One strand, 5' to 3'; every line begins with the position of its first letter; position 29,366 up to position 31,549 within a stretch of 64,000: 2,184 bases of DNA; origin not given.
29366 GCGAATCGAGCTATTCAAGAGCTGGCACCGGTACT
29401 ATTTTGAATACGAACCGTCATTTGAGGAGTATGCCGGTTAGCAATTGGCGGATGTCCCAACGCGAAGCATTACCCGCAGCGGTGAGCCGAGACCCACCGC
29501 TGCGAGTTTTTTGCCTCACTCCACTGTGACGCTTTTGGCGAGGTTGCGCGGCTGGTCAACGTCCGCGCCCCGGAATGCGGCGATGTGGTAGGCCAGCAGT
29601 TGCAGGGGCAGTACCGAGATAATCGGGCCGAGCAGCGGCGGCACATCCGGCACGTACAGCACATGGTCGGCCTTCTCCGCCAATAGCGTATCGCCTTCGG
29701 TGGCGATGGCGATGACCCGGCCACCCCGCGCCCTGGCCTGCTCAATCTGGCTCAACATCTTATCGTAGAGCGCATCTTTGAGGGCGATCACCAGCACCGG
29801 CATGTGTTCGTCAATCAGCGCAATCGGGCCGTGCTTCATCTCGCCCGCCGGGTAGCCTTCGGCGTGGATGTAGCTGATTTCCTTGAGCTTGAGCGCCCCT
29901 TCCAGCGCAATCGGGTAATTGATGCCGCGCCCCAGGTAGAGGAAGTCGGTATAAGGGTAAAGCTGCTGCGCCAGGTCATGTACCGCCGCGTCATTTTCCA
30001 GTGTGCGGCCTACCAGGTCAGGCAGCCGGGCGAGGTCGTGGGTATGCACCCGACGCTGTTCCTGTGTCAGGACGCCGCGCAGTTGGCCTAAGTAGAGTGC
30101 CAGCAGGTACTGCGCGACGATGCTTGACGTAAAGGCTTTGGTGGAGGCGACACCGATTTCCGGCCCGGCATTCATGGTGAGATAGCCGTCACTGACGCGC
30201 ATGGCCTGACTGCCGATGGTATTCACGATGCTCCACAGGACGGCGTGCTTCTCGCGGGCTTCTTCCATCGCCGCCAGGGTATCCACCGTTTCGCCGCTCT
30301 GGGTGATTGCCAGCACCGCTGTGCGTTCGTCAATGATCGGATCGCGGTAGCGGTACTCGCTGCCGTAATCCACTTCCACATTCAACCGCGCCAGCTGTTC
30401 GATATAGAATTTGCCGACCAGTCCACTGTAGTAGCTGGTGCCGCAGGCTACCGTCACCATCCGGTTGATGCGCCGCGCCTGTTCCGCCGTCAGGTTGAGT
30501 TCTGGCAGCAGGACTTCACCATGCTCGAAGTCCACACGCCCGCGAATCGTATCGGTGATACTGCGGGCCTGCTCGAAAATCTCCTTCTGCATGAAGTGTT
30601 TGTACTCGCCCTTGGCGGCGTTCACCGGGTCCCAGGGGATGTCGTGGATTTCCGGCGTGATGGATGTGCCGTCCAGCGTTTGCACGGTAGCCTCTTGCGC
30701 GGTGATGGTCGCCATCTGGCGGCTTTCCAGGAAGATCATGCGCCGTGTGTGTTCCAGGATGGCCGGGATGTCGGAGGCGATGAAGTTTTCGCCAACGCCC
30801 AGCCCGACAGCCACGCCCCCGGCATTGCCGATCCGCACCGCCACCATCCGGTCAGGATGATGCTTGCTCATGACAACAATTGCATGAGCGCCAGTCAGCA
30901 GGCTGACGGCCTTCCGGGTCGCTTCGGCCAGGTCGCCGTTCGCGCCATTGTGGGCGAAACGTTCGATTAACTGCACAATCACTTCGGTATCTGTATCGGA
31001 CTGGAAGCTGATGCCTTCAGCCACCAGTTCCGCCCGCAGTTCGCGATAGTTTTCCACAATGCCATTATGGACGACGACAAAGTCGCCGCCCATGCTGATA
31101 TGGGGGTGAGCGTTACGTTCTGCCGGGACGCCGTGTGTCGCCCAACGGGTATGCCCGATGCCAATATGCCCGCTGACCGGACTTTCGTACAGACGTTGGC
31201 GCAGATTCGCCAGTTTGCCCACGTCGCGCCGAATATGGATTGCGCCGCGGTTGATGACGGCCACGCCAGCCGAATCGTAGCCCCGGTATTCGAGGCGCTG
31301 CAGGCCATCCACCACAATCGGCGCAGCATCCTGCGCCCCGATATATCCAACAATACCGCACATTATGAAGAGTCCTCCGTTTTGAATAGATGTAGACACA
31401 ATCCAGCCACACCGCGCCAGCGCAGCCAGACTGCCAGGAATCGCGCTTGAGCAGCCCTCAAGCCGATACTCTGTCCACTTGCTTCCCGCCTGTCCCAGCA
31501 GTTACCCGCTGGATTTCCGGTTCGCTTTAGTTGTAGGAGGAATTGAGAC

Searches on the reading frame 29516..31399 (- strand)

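Call 25: search_protein_families(library=pfam, proteins=[window:29516-31399:-], max_evalue=0.001)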
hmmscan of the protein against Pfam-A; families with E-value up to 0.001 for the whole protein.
window:29516-31399:- (627 aa): 4 families
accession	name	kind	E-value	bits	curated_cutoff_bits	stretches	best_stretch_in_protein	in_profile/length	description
PF01380.27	SIS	-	4.1e-52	175.9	25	2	487-608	9-129/131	SIS domain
PF13522.11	GATase_6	-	9.9e-20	71.3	27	1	75-191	8-112/130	Glutamine amidotransferase domain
PF13537.11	GATase_7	-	4.8e-14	52.9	25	1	88-189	6-94/123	Glutamine amidotransferase domain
PF13230.11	GATase_4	-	0.00033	20.1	23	0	72-152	66-145/272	Glutamine amidotransferases class-II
